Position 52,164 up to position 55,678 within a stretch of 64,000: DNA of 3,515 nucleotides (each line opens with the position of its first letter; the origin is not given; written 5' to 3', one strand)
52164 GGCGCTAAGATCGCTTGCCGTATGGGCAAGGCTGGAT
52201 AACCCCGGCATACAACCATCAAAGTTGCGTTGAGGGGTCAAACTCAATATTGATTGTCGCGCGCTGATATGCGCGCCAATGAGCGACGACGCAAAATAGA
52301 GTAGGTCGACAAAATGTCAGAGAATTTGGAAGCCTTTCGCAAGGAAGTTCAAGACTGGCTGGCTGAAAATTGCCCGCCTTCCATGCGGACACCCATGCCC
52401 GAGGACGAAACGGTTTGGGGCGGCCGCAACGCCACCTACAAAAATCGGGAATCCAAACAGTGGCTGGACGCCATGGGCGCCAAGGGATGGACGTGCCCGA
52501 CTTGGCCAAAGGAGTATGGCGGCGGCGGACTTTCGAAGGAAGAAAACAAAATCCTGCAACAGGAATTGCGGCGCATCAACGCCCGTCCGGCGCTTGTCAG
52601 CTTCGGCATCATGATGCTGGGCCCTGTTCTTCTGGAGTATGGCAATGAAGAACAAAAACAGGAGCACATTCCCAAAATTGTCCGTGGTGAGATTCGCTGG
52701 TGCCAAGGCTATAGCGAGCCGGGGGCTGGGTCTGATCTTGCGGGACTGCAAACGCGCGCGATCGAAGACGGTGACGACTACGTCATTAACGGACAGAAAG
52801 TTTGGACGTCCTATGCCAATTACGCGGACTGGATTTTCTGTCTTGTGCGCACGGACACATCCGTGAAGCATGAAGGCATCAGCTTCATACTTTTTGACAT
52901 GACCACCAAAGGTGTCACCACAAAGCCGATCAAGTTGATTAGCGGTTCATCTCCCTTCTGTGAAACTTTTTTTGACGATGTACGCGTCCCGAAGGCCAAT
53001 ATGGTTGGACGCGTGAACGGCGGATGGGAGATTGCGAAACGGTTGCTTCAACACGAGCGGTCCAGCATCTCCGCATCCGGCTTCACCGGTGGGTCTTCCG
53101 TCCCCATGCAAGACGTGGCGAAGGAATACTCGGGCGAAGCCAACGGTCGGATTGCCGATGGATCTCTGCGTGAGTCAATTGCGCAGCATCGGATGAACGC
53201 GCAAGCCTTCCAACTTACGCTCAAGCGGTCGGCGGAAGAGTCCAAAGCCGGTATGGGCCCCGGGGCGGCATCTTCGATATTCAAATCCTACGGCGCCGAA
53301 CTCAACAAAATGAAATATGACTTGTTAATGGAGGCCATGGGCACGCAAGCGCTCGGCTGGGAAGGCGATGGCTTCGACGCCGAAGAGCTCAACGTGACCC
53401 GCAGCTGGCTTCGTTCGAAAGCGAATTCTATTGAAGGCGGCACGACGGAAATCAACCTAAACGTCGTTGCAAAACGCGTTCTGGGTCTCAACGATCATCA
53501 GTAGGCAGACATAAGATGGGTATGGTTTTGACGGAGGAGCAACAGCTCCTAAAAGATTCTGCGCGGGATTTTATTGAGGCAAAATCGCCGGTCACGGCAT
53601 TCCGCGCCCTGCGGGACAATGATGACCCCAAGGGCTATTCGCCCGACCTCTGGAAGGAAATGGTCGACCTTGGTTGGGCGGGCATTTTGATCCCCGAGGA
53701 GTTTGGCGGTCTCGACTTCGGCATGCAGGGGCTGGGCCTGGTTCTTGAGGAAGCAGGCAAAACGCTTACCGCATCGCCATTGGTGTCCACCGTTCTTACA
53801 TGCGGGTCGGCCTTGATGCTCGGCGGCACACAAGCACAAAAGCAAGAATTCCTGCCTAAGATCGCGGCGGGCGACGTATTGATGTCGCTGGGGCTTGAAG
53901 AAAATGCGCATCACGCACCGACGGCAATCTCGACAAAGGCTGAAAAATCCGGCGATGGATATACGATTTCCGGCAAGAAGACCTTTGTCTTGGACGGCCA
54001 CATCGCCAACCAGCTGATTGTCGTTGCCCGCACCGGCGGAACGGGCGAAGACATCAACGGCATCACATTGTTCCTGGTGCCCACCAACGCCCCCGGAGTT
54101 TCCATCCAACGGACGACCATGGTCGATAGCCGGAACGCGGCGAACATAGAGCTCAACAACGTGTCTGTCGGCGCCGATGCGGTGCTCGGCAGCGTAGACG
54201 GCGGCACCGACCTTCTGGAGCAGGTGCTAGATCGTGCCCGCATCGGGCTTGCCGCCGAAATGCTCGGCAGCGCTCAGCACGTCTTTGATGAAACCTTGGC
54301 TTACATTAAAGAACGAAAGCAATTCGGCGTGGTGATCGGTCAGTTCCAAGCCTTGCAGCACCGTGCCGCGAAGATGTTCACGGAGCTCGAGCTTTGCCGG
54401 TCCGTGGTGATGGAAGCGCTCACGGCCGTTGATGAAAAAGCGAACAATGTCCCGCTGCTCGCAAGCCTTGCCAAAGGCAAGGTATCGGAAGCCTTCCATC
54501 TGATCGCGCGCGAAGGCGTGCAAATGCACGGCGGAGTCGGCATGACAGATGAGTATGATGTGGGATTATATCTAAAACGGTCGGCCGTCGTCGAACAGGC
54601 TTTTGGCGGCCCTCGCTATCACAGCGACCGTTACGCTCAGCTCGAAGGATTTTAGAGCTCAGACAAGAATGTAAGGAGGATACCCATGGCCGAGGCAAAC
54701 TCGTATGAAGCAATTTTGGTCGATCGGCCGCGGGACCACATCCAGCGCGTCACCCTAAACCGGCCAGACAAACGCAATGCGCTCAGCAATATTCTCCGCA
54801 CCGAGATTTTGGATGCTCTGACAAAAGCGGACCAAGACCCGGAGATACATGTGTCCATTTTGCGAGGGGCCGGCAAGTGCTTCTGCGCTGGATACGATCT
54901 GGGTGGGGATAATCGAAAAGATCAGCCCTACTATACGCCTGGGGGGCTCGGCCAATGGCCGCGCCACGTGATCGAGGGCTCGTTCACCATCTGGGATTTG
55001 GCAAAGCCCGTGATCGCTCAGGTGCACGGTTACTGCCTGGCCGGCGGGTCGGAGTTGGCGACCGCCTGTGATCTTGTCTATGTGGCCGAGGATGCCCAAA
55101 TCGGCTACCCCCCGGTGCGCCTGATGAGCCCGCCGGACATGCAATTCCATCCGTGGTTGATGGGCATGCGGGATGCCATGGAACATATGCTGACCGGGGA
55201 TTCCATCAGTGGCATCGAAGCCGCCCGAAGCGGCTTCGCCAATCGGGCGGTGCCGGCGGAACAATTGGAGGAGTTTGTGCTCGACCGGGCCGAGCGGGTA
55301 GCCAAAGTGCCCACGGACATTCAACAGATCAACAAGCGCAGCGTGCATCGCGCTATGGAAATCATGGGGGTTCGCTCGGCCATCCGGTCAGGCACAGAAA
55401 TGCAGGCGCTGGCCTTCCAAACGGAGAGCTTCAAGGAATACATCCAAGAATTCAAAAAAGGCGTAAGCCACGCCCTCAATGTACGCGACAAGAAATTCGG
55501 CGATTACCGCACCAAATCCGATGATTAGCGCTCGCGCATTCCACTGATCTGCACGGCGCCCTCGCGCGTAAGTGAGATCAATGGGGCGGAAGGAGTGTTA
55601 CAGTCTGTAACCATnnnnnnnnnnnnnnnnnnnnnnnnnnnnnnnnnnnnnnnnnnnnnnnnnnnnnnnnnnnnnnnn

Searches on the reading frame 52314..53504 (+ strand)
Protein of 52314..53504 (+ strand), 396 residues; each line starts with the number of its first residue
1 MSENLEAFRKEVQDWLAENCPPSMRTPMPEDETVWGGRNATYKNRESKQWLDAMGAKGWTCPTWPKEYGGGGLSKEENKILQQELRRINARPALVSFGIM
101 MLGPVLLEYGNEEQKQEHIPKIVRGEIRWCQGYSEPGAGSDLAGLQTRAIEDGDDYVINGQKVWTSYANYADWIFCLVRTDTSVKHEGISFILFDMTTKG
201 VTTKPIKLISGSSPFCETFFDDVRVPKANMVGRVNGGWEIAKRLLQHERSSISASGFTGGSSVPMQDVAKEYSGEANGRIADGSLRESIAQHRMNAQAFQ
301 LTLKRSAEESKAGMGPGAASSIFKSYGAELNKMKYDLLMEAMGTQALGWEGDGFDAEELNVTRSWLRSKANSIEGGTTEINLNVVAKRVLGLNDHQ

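Call 6: search_protein_families(library=pfam, proteins=[window:52314-53504:+])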
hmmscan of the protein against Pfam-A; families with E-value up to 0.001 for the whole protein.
window:52314-53504:+ (396 aa): 3 families
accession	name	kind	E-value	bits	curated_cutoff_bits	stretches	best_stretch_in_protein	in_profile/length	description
PF02770.24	Acyl-CoA_dh_M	-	2.5e-20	72.9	33.3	1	130-223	1-97/97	Acyl-CoA dehydrogenase, middle domain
PF02771.21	Acyl-CoA_dh_N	-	1.8e-18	67.4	22.9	1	3-126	2-113/113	Acyl-CoA dehydrogenase, N-terminal domain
PF00441.29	Acyl-CoA_dh_1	-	2.8e-16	60.5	22.4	1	235-390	1-150/150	Acyl-CoA dehydrogenase, C-terminal domain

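Call 7: search_protein_families(library=ncbifam, proteins=[window:52314-53504:+])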
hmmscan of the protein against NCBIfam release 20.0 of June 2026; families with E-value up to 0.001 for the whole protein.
window:52314-53504:+ (396 aa): 18 families
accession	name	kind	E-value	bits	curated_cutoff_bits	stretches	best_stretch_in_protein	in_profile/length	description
TIGR03204.1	pimC_large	equivalog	9.1e-94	314.5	623.85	1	3-392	6-395/395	pimeloyl-CoA dehydrogenase large subunit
NF042972.1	AcrlCoAredClosAcrC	equivalog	2.8e-36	125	640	1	48-257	39-250/378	acryloyl-CoA reductase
NF045552.1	GlutCoADH_Des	equivalog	4.2e-33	115.1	470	1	48-311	40-308/387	glutaryl-CoA dehydrogenase Acd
NF008997.0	PRK12341.1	equivalog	4.6e-27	95.1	537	1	40-390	32-377/382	acyl-CoA dehydrogenase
NF043006.1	CyhCrbnylCoADH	equivalog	7.5e-26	91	650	1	62-290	52-284/380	cyclohexane-1-carbonyl-CoA dehydrogenase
NF045652.1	ProlPCPDhRedW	equivalog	1.7e-24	86.4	650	1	48-255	35-246/376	L-prolyl-[peptidyl-carrier protein] dehydrogenase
NF058590.1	AcCoDHFadEBacil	equivalog_domain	3.6e-24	85.2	600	1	46-275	54-281/586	acyl-CoA dehydrogenase FadE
TIGR03207.1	cyc_hxne_CoA_dh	equivalog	3.2e-23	82.1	575.35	1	47-238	34-227/372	cyclohexanecarboxyl-CoA dehydrogenase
NF053553.1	prodigi_MBC_PigA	equivalog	3.3e-23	82.4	500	1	46-260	38-255/381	prodigiosin MBC biosynthesis dehydrogenase PigA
NF042439.1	SulpropCoADesulf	equivalog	1e-19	70.5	600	1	51-393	30-374/379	3-sulfinopropanoyl-CoA desulfinase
NF052270.1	Staph_DH_FadE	equivalog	3e-19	69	600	1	106-391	117-395/400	acyl-CoA dehydrogenase FadE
NF002885.1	PRK03354.1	equivalog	9.8e-18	64.3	540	1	47-390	39-374/378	crotonobetainyl-CoA dehydrogenase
NF037942.1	ac_ACP_DH_MbtN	equivalog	1.3e-10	40.6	700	1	105-387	87-363/376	mycobactin biosynthesis acyl-ACP dehydrogenase MbtN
NF007000.1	PRK09463.1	subfamily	3.2e-09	35.7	600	1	62-149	90-179/726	acyl-CoA dehydrogenase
TIGR04022.1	sulfur_SfnB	equivalog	9.3e-09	34.6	430.9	1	51-185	39-171/391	SfnB family sulfur acquisition oxidoreductase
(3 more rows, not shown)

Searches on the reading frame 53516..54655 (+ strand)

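Call 6: search_protein_families(library=pfam, proteins=[window:53516-54655:+])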
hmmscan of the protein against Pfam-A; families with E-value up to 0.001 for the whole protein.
window:53516-54655:+ (379 aa): 4 families
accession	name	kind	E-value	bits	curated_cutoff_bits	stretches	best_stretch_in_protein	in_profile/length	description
PF00441.29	Acyl-CoA_dh_1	-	8.7e-30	104.3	22.4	1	229-360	2-132/150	Acyl-CoA dehydrogenase, C-terminal domain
PF02771.21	Acyl-CoA_dh_N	-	1.2e-22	80.9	22.9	1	6-120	1-113/113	Acyl-CoA dehydrogenase, N-terminal domain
PF02770.24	Acyl-CoA_dh_M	-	9.9e-14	51.7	33.3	1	130-215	8-96/97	Acyl-CoA dehydrogenase, middle domain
PF08028.16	Acyl-CoA_dh_2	-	1.1e-06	29.4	22.7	1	243-347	1-114/134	Acyl-CoA dehydrogenase, C-terminal domain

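Call 7: search_protein_families(library=ncbifam, proteins=[window:53516-54655:+])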
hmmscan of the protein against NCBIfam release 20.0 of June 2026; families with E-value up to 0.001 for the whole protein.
window:53516-54655:+ (379 aa): 21 families
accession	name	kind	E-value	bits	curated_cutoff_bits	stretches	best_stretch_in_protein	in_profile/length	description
TIGR03203.1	pimD_small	equivalog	7e-79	265.6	652.7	1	5-376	4-375/378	pimeloyl-CoA dehydrogenase small subunit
NF042972.1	AcrlCoAredClosAcrC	equivalog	6e-53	179.9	640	1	1-351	1-350/378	acryloyl-CoA reductase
NF045652.1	ProlPCPDhRedW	equivalog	8.4e-46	156.5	650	1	45-347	36-344/376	L-prolyl-[peptidyl-carrier protein] dehydrogenase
NF045552.1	GlutCoADH_Des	equivalog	1.6e-45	156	470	1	2-354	2-356/387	glutaryl-CoA dehydrogenase Acd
NF050027.1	acylCoADhIpdE2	equivalog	2e-44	152.4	450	2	236-369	175-302/311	acyl-CoA dehydrogenase IpdE2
NF008997.0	PRK12341.1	equivalog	7e-43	147.1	537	1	1-351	1-350/382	acyl-CoA dehydrogenase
NF043006.1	CyhCrbnylCoADH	equivalog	4.3e-42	144.5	650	1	6-365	5-362/380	cyclohexane-1-carbonyl-CoA dehydrogenase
NF053553.1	prodigi_MBC_PigA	equivalog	8.5e-41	140.3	500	1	1-349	1-351/381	prodigiosin MBC biosynthesis dehydrogenase PigA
NF042439.1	SulpropCoADesulf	equivalog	1.3e-39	136.1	600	1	34-347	18-340/379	3-sulfinopropanoyl-CoA desulfinase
NF058590.1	AcCoDHFadEBacil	equivalog_domain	6.1e-39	134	600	1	5-352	21-385/586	acyl-CoA dehydrogenase FadE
TIGR03207.1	cyc_hxne_CoA_dh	equivalog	7e-35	120.4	575.35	1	5-309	1-305/372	cyclohexanecarboxyl-CoA dehydrogenase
NF002885.1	PRK03354.1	equivalog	3e-33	115.4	540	1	1-350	1-346/378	crotonobetainyl-CoA dehydrogenase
NF052270.1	Staph_DH_FadE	equivalog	7.3e-28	97.4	600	1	98-353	115-369/400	acyl-CoA dehydrogenase FadE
NF007000.1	PRK09463.1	subfamily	3.8e-23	81.7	600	2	180-344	230-399/726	acyl-CoA dehydrogenase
TIGR03204.1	pimC_large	equivalog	6.2e-21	74.7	623.85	1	5-247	4-249/395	pimeloyl-CoA dehydrogenase large subunit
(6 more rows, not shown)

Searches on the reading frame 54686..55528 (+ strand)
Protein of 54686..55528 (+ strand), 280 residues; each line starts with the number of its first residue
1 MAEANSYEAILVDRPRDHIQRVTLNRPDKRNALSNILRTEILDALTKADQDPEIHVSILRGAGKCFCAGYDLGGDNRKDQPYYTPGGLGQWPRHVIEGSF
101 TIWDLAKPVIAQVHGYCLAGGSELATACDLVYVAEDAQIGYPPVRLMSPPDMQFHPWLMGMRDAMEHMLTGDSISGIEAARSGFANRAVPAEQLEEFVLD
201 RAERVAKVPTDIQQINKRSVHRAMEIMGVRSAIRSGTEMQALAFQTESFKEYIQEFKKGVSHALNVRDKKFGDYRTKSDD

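Call 6: search_protein_families(library=pfam, proteins=[window:54686-55528:+])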
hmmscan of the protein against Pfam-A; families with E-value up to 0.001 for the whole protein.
window:54686-55528:+ (280 aa): 2 families
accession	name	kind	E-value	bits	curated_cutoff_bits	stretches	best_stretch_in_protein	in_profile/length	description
PF00378.25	ECH_1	-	4.1e-44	151.2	27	1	19-257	6-241/251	Enoyl-CoA hydratase/isomerase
PF16113.10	ECH_2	-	4e-22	79.6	27.2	1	20-257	2-239/335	Enoyl-CoA hydratase/isomerase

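Call 7: search_protein_families(library=ncbifam, proteins=[window:54686-55528:+])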
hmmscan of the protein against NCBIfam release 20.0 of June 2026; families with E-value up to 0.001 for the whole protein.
window:54686-55528:+ (280 aa): 69 families (the best 25 are shown)
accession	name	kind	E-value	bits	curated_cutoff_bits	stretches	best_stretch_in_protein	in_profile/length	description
NF006128.0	PRK08272.1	subfamily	2.6e-64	217.4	257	2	97-277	123-304/308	crotonase/enoyl-CoA hydratase family protein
NF006140.0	PRK08290.1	subfamily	6.5e-53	179.8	280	1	4-246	4-263/292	enoyl-CoA hydratase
NF009125.0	PRK12478.1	equivalog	1.1e-47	162.6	347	1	6-275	5-284/304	crotonase/enoyl-CoA hydratase family protein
NF051848.1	EnCoAHydtEchA19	equivalog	1.8e-41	142.4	400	1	12-256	4-247/258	enoyl-CoA hydratase EchA19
NF004517.0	PRK05862.1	equivalog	6.9e-37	127.3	396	1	6-256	2-246/257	enoyl-CoA hydratase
NF004840.0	PRK06190.1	equivalog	1.4e-36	126.4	253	1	8-260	3-251/260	enoyl-CoA hydratase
NF006108.0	PRK08259.1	equivalog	5.7e-35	121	273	1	16-259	10-247/256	crotonase/enoyl-CoA hydratase family protein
NF006008.0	PRK08139.1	equivalog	8.1e-35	120.6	313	1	4-256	6-255/266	enoyl-CoA hydratase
NF006100.0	PRK08252.1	subfamily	1.2e-33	116.7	282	1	14-227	8-215/254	crotonase/enoyl-CoA hydratase family protein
NF006588.0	PRK09120.1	equivalog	1.9e-33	115.9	276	1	16-226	15-227/276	p-hydroxycinnamoyl CoA hydratase/lyase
NF042430.2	EnCoAhydt_DpgD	equivalog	2.8e-32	112.2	400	1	16-224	4-216/258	enoyl-CoA-hydratase DpgD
NF007239.0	PRK09674.1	equivalog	6.7e-32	110.9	371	1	10-258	5-248/257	2,3-dehydroadipyl-CoA hydratase PaaF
NF005073.0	PRK06495.1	subfamily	2e-31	109.2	296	1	16-256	11-246/257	enoyl-CoA hydratase/isomerase family protein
NF005864.0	PRK07799.1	equivalog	1.3e-30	106.5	316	1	5-257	5-256/266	crotonase/enoyl-CoA hydratase family protein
NF006007.0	PRK08138.1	subfamily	2.1e-30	106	355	1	6-256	5-250/261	enoyl-CoA hydratase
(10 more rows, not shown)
